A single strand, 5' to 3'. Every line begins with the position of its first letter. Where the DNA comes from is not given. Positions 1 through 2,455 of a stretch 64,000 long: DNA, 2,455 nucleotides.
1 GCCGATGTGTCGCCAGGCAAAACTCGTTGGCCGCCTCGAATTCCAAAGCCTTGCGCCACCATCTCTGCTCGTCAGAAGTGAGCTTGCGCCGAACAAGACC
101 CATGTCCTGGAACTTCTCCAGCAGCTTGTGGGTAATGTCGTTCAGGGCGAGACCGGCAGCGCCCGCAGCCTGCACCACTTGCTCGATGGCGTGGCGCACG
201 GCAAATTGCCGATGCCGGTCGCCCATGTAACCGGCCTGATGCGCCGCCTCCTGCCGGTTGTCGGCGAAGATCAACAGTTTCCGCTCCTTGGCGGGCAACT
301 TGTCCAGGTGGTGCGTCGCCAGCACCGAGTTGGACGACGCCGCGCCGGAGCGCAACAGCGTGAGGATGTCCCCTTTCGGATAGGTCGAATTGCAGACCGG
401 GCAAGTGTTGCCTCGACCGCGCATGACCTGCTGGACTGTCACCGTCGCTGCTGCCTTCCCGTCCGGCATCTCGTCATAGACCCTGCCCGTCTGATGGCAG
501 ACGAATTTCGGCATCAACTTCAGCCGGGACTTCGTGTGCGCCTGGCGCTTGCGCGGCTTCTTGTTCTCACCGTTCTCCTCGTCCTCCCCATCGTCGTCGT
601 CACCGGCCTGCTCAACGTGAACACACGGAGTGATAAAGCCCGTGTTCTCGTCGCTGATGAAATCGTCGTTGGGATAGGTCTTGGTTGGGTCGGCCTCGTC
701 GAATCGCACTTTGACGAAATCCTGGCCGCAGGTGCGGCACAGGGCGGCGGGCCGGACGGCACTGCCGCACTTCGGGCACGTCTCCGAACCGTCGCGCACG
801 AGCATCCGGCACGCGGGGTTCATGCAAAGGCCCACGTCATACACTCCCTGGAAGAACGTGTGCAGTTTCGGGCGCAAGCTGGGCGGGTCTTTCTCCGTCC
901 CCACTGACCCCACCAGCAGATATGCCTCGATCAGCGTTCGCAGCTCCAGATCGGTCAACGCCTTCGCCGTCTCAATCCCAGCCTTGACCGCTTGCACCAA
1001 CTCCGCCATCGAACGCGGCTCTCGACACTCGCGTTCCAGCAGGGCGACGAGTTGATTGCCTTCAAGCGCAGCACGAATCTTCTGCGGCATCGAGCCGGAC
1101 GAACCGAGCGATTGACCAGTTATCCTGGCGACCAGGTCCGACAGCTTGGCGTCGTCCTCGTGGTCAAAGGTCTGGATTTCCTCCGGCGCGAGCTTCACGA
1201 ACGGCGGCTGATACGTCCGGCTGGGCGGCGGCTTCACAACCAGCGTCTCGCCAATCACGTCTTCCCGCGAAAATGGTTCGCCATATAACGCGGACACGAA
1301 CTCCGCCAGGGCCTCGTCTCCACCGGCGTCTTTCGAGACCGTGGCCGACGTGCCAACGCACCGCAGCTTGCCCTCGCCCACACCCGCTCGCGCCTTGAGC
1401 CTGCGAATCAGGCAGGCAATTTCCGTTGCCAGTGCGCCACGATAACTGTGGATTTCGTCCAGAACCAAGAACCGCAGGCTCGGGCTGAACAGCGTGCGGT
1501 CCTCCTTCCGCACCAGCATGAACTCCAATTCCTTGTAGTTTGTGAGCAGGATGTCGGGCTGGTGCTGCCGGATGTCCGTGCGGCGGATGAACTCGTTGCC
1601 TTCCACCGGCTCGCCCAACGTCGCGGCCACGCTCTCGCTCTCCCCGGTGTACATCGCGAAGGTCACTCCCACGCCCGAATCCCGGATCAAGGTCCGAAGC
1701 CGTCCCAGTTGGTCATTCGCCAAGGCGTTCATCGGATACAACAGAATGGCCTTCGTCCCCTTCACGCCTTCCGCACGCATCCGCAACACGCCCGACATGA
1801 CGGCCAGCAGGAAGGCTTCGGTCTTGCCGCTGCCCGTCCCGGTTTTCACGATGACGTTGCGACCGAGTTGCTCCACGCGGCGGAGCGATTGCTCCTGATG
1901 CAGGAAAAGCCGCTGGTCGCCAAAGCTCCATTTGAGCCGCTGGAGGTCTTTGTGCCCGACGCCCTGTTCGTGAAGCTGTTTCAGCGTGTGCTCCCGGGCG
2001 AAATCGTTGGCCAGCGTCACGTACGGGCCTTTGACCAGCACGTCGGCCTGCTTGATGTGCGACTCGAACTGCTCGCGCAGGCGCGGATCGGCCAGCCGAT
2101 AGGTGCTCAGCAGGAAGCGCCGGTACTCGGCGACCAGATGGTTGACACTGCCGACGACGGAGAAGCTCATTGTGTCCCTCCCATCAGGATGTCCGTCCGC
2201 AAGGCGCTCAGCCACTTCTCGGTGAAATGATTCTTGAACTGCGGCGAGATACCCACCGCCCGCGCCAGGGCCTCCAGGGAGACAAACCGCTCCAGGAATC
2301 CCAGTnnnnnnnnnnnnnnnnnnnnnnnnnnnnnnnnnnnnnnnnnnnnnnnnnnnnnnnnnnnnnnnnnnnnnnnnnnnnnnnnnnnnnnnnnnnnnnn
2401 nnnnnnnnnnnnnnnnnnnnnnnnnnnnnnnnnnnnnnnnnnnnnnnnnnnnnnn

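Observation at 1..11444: DISARM class 1-like defence locus (SNF2 helicase, giant N6-adenine MTase, DEAD/DEAH helicase) fills the first 11.4 kb and runs off the window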

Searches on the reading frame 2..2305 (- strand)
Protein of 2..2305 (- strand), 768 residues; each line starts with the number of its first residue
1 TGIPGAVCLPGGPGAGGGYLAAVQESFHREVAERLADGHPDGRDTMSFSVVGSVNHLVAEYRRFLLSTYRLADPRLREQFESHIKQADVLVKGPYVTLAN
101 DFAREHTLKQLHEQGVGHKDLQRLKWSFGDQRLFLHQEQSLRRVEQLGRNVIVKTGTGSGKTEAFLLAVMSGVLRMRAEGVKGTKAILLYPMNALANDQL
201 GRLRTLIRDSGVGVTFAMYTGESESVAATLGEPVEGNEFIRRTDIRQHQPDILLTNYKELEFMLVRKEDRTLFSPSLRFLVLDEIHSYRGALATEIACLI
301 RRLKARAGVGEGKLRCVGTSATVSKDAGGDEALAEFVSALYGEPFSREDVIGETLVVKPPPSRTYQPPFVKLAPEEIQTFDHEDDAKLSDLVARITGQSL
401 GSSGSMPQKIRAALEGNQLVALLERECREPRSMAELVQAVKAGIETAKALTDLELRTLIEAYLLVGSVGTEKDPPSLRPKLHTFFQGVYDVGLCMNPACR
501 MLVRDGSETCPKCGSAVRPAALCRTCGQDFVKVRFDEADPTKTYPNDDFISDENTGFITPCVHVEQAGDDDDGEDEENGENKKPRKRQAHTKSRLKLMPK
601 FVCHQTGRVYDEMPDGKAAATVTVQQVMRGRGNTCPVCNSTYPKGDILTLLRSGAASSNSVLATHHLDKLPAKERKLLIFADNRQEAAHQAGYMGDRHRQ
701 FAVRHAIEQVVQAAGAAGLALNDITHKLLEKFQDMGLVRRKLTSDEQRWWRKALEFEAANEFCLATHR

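Call 4: search_protein_families(library=pfam, proteins=[window:2-2305:-], max_evalue=0.01)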
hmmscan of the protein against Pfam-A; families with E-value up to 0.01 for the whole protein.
window:2-2305:- (768 aa): 3 families
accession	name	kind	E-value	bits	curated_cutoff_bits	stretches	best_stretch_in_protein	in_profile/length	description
PF00270.35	DEAD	-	4.2e-22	79.1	26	1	136-326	3-163/167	DEAD/DEAH box helicase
PF04851.21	ResIII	-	0.00018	21.9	22.5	1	133-290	4-139/164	Type III restriction enzyme, res subunit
PF12773.13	DZR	-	0.0042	17.7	27.3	1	497-529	2-33/45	Double zinc ribbon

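Call 5: search_protein_families(library=padloc, proteins=[window:2-2305:-], max_evalue=0.01)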
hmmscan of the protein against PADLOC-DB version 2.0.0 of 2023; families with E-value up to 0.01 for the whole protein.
window:2-2305:- (768 aa): 29 families (the best 25 are shown)
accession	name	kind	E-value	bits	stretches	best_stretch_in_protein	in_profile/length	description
PDLC00037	DruE3|DruE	-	7.6e-72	240.7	1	67-719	23-680/2055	SNF2 family N-terminal domain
PDLC00013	DruE1|DruE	-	3.1e-71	238.8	2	235-712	265-766/1776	SNF2 family N-terminal domain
PDLC00035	DruE3|DruE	-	7.4e-61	204.2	1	123-723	92-685/1460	SNF2 family N-terminal domain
PDLC00051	DruE4|DruE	-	1.9e-58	196.1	4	234-508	269-524/1829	SNF2 family N-terminal domain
PDLC00015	DruE2|DruE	-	1.7e-56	189.8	4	234-526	283-566/1887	SNF2 family N-terminal domain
PDLC00036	DruE3|DruE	-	2.8e-56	188.5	2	130-358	90-320/2023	SNF2 family N-terminal domain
PDLC00014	DruE2|DruE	-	6.9e-55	184.2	4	234-503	301-596/1928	SNF2 family N-terminal domain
PDLC03960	SngC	-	6.2e-20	69.5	1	121-325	13-197/720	-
PDLC02503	BrxHI|BrxHII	-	1.4e-17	61.3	1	132-325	24-196/698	BrxHI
PDLC02896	DpdJ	-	6.3e-17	58.6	2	240-325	327-414/1487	DpdJ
PDLC02570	DrmA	-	1.1e-08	31.9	1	129-206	164-248/851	DrmA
PDLC01761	Cas3b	-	5.2e-08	30.1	1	119-305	211-382/705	-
PDLC02895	DpdJ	-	5.6e-08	28.1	1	151-207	868-924/2112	DpdJ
PDLC01196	Cas3d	-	1.6e-07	28.3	1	136-214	18-85/594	CAS-I-D; effector_G3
PDLC00938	Cas3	-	8e-07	26.6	1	151-304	2-152/358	CRISPR-associated helicase Cas3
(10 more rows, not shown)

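Call 8: find_related_loci(query=window:2-2305:-, collection=genome_contigs, flank=10000)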
Query window:2-2305:- (768 aa) in genome_contigs; peptide patterns used: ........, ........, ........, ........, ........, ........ (x = any residue, [..] = any of these).
600 stretches matched a pattern (row limit reached: there are more); 365 encode a relative of the query (tblastn E <= 1e-3); the best 80 are kept; 80 distinct loci.
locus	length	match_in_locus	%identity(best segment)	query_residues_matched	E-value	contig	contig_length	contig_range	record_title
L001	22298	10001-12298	58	9-768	0e+0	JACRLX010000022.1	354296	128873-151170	MAG: Rhodocyclales bacterium isolate NC_groundwater_1892_Pr3_B-0.1um_64_18 SR2-18-B1_coassembly_150618, whole genome sho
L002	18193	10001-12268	57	14-768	0e+0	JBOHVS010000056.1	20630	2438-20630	MAG: Candidatus Binatia bacterium isolate M3-S_metawrap_bin.248 k127_1627269, whole genome shotgun sequence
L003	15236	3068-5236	59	42-768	0e+0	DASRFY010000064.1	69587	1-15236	MAG TPA_asm: Burkholderiales bacterium isolate SMAG_U10044 k141_220197, whole genome shotgun sequence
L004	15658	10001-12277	55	14-768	0e+0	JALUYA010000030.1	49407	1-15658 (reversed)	MAG: Gammaproteobacteria bacterium isolate 131-447_metabat2_scaf2bin.050 131-447_scaffold_360_c1, whole genome shotgun s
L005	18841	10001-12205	50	46-766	0e+0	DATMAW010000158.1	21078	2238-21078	MAG TPA_asm: Gemmatimonadales bacterium isolate SMAG_U13336 k141_576137, whole genome shotgun sequence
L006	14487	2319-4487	48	45-762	0e+0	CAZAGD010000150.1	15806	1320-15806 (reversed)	MAG TPA_asm: uncultured Syntrophaceae bacterium isolate SRP231805_co4_146 genome assembly, contig: k141_291042, whole ge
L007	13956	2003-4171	47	46-762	0e+0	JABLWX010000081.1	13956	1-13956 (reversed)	MAG: Candidatus Aminicenantes bacterium isolate Ch100 contig81, whole genome shotgun sequence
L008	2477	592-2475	54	24-636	0e+0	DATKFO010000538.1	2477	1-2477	MAG TPA_asm: Thermoanaerobaculia bacterium isolate SMAG_U14527 k141_1596743, whole genome shotgun sequence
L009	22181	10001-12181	48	42-762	0e+0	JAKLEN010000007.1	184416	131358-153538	MAG: Acidobacteria bacterium isolate RA.bin134 RA.bin134_7, whole genome shotgun sequence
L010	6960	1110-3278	48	40-761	0e+0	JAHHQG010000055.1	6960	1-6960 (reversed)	MAG: Clostridiales bacterium isolate RBS10-35 bin35_contig55, whole genome shotgun sequence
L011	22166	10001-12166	47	46-766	0e+0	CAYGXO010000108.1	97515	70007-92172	MAG TPA_asm: uncultured Spirochaetaceae bacterium isolate ERP119294_co2_1 genome assembly, contig: k141_4424646, whole g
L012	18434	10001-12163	48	46-768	0e+0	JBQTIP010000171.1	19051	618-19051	MAG: Actinomycetota bacterium isolate SAR1 c_000000178922, whole genome shotgun sequence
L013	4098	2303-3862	51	38-563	1e-165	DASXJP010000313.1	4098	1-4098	MAG TPA_asm: Thermoanaerobaculia bacterium isolate SMAG_U5251 k141_2043215, whole genome shotgun sequence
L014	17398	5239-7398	59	48-768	0e+0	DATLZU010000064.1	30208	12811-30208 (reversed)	MAG TPA_asm: Nitrospiraceae bacterium isolate SMAG_U13307 k141_73847, whole genome shotgun sequence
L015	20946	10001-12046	33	60-762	3e-118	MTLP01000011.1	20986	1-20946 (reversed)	MAG: Thermococcus sp. JdFR-02 JGI24019J35510_1000546, whole genome shotgun sequence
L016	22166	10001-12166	46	42-762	0e+0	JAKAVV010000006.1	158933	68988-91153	MAG: bacterium isolate YP4.bin17 NODE_100_length_158933_cov_7.669143, whole genome shotgun sequence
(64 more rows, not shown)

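Call 11: search_protein_families(library=pfam, proteins=[L002:10082-15259:+, L009:15269-16513:+, L005:15410-16705:+, L016:5628-6497:+, L016:6466-9966:+, L016:15716-17404:+, L011:8153-9856:+, L001:15762-17039:+, L002:16871-18193:+, L005:5995-7104:+], max_evalue=0.001)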
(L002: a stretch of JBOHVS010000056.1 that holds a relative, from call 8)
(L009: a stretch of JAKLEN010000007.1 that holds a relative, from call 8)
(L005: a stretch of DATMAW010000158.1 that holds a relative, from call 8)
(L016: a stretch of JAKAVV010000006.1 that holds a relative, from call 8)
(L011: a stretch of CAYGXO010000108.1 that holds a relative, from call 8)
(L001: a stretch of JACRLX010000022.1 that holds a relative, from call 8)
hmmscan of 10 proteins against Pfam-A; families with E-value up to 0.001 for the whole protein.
L002:10082-15259:+ (1726 aa): 6 families
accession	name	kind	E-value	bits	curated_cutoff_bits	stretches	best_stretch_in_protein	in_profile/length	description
PF00270.35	DEAD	-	1.4e-22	80.6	26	1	97-287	2-163/167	DEAD/DEAH box helicase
PF00271.37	Helicase_C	-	4e-12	46.8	23.5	1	976-1045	39-108/110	Helicase conserved C-terminal domain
PF09369.15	MZB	-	1.4e-11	45.4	24.2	1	1483-1558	3-80/80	MrfA Zn-binding domain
PF18741.7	MTES_1575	-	5.6e-11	42.8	38.2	1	1664-1721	37-94/96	REase_MTES_1575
PF04480.18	DUF559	-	5.2e-07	30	20.6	1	1657-1721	45-106/109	Protein of unknown function (DUF559)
PF04851.21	ResIII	-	0.0004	20.8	22.5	1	94-251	3-139/164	Type III restriction enzyme, res subunit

L009:15269-16513:+ (415 aa): 8 families
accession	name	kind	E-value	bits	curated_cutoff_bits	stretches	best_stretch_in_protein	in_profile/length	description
PF13175.12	AAA_15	-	6.3e-21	75.8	32.1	2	217-312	291-374/374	AAA ATPase domain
PF13304.12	AAA_21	-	5.4e-18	66.5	27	1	247-312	239-303/304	AAA domain, putative AbiEii toxin, Type IV TA system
PF13476.12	AAA_23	-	1.5e-09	39.3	27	1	8-46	2-40/201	AAA domain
PF02463.25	SMC_N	-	9.6e-09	35.4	40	1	6-46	3-45/220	RecF/RecN/SMC N terminal domain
PF13555.12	AAA_29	-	4e-06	26.9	27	1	7-42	3-39/61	P-loop containing region of AAA domain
PF13401.12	AAA_22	-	3.9e-05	24.4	27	1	23-80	3-61/130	AAA domain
PF00005.33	ABC_tran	-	8.6e-05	23.6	25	1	17-49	2-35/137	ABC transporter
PF11398.14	DUF2813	-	0.00065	19.6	21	0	271-341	286-353/372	Protein of unknown function (DUF2813)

L005:15410-16705:+ (432 aa): 1 family
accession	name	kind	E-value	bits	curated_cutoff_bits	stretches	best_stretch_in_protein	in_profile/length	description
PF02773.21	S-AdoMet_synt_C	-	8.4e-16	58.6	25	1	138-179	1-42/138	S-adenosylmethionine synthetase, C-terminal domain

L016:5628-6497:+ (290 aa): 1 family
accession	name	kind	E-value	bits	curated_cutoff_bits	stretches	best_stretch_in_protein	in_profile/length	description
PF08878.16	HamA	-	1.7e-11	44.9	25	1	103-254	35-189/230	HamA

L016:6466-9966:+ (1167 aa): 2 families
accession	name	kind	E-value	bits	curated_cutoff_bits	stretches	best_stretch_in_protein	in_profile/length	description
PF00270.35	DEAD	-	5e-27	95.1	26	1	310-470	4-161/167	DEAD/DEAH box helicase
PF04851.21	ResIII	-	9.1e-07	29.4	22.5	1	304-438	2-140/164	Type III restriction enzyme, res subunit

L016:15716-17404:+ (563 aa): 1 family
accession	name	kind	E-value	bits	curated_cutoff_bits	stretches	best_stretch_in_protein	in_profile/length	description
PF05960.17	DUF885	-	2.1e-93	315.2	32.4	1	40-554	1-529/532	Bacterial protein of unknown function (DUF885)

L011:8153-9856:+ (568 aa): 3 families
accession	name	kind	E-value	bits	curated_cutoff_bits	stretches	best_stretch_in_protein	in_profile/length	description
PF13749.12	HATPase_c_4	-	3.1e-22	78.8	26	1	321-407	3-89/89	Putative ATP-dependent DNA helicase recG C-terminal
PF04326.19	SLFN_AlbA_2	-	6.9e-18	65.7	25.3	1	24-144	1-114/118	Schlafen, AlbA_2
PF22168.2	DIP2311-like_C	-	0.0001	23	27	0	516-558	20-62/63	Transcriptional regulator DIP2311-like, C-terminal domain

L001:15762-17039:+ (426 aa): 0 families

L002:16871-18193:+ (441 aa): 3 families
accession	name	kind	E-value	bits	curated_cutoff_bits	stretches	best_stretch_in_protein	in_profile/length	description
PF13091.12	PLDc_2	-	1.4e-06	28.6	27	1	127-196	59-116/132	PLD-like domain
PF04851.21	ResIII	-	0.00045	20.6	22.5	0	307-375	2-73/164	Type III restriction enzyme, res subunit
PF00176.29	SNF2-rel_dom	-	0.0005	19.7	24.9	0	313-376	2-71/290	SNF2-related domain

L005:5995-7104:+ (370 aa): 1 family
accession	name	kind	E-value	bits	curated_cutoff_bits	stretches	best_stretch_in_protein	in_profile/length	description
PF01661.27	Macro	-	3.4e-16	59.7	22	1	21-128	1-114/118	Macro domain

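Call 34: search_protein_families(library=ncbifam, proteins=[L002:10082-15259:+, L002:3742-7719:+, L002:863-3811:+], max_evalue=0.01)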
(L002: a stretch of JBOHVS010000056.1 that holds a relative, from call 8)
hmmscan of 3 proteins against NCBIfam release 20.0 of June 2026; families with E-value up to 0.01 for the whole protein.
L002:10082-15259:+ (1726 aa): 32 families (the best 25 are shown)
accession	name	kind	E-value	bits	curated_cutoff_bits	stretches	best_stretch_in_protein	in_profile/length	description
TIGR03817.1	DECH_helic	hypoth_equivalog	7e-41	140.3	874.1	3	94-284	36-207/742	helicase/secretion neighborhood putative DEAH-box helicase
TIGR04121.1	DEXH_lig_assoc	equivalog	2.2e-30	105.1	850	2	94-286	13-186/804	ligase-associated DNA damage response DEXH box helicase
NF010338.0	PRK13767.1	equivalog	6.2e-24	84.3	849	2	97-285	36-219/877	ATP-dependent helicase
NF041067.1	DpdJ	equivalog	1.5e-18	66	800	3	108-162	169-223/1482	protein DpdJ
NF007284.0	PRK09751.1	equivalog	1e-13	49.5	1496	2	979-1046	352-419/1538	ATP-dependent helicase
NF053636.1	DDHlcsCsdAPsy1082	equivalog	1.3e-12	47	890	2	986-1058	277-349/512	DEAD/DEAH box helicase CsdA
NF053631.1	RNA_helic_CshA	equivalog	2.6e-11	43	646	2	985-1056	270-341/434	degradosome RNA helicase CshA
NF008744.0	PRK11776.1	equivalog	2.6e-10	39.5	524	1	98-172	30-100/460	ATP-dependent RNA helicase DbpA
NF002340.1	PRK01297.1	equivalog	2.3e-09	36.6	564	1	983-1057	280-354/372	ATP-dependent RNA helicase RhlB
NF007882.0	PRK10590.1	equivalog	6e-09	35.3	743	1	987-1051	280-344/456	ATP-dependent RNA helicase RhlE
TIGR01587.1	cas3_core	equivalog_domain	3.1e-08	33.2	102.45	1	112-270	2-156/358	CRISPR-associated helicase Cas3'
NF053711.1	RNA_heli_RhlE1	exception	3.3e-08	32.7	750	1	987-1049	279-341/434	RNA helicase RhlE1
NF008394.0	PRK11192.1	equivalog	7.1e-08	31.7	507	1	985-1055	280-350/441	ATP-dependent RNA helicase SrmB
NF002654.0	PRK02362.1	equivalog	1.9e-07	29.8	887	1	94-193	23-113/739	ATP-dependent DNA helicase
NF001308.0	PRK00254.1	equivalog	3.5e-07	28.8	1216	1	94-192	23-113/720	ATP-dependent DNA helicase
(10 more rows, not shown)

L002:3742-7719:+ (1326 aa): 6 families
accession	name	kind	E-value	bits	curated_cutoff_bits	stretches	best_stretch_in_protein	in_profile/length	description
TIGR02987.1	met_A_Alw26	exception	7e-17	61.4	353.5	2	1123-1301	330-505/523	Alw26I/Eco31I/Esp3I family type II restriction adenine-specific DNA-methyltransferase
NF033452.1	BREX_1_MTaseX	exception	2.9e-11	42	500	1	543-668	287-382/1210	BREX-1 system adenine-specific DNA-methyltransferase PglX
NF033455.1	BREX_6_MTaseX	exception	1.7e-10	39.1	900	1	551-664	308-399/1319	BREX-6 system adenine-specific DNA-methyltransferase PglX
NF033451.1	BREX_2_MTaseX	equivalog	2.1e-08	32.4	400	1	536-591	191-243/1185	BREX-2 system adenine-specific DNA-methyltransferase PglX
NF047738.1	antiphage_MADS2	equivalog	4.2e-05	22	720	0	537-600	307-360/654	methylation-associated defense system DNA methyltransferase MAD2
NF033454.1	BREX_5_MTaseX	exception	0.0011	16.6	900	0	565-662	292-365/1404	BREX-5 system adenine-specific DNA-methyltransferase PglX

L002:863-3811:+ (983 aa): 17 families
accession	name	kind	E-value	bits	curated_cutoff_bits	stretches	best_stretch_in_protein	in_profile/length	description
NF038317.1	DISARM_DrmD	equivalog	2.8e-142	476.1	610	1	99-981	106-1018/1021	DISARM system SNF2-like helicase DrmD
NF041062.1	DpdE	equivalog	7e-60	203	500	2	91-302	144-328/1048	protein DpdE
NF042964.1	phospholipD_antiphage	equivalog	1.1e-46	159.6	1100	2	366-651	588-850/895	phospholipase D-like domain-containing anti-phage protein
NF003426.0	PRK04914.1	equivalog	1.3e-44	152.7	576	2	120-287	173-333/959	RNA polymerase-associated protein RapA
NF038318.1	DISARM_DrmD_b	equivalog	1.8e-35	122.3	950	2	90-237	19-163/868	DISARM system SNF2-like helicase DrmD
NF058637.1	helic_SCO1167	equivalog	1.4e-15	56.4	1200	2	484-614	773-900/932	SCO1167/SCO6262 family helicase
NF010337.0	PRK13766.1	equivalog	4.1e-12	45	610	1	335-590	207-470/781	Hef nuclease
NF041790.1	anti-phage_ZorD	equivalog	7.6e-11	40.7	1500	1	471-594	904-1030/1035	type I Zorya anti-phage system protein ZorD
NF008394.0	PRK11192.1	equivalog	2.6e-09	36.4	507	1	488-590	245-343/441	ATP-dependent RNA helicase SrmB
NF008744.0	PRK11776.1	equivalog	3.3e-09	35.8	524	1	454-590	212-338/460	ATP-dependent RNA helicase DbpA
NF053675.1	pilus_reg_Snf2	equivalog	4.5e-08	31.7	1100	1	121-174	607-657/1029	pilus expression-regulating Snf2 family helicase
NF053631.1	RNA_helic_CshA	equivalog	1.1e-07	31.1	646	1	490-591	237-334/434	degradosome RNA helicase CshA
NF003419.0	PRK04837.1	equivalog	9.6e-05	21.3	588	1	490-591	256-353/424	ATP-dependent RNA helicase RhlB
NF002340.1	PRK01297.1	equivalog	0.0013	17.6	564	1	491-590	250-345/372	ATP-dependent RNA helicase RhlB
NF053711.1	RNA_heli_RhlE1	exception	0.0016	17.3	750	1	492-592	246-342/434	RNA helicase RhlE1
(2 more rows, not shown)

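Call 75: list_cluster_members(proteins=[L001:10124-15310:+])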
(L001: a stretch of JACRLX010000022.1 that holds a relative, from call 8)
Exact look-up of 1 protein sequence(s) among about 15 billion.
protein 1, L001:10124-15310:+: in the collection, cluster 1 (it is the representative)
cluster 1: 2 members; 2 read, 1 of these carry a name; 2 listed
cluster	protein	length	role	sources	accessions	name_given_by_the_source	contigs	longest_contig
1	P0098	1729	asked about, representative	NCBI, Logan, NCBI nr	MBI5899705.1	MAG: DEAD/DEAH box helicase [Rhodocyclales bacterium] | DEAD/DEAH box helicase [Rhodocyclales bacterium]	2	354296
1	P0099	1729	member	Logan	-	-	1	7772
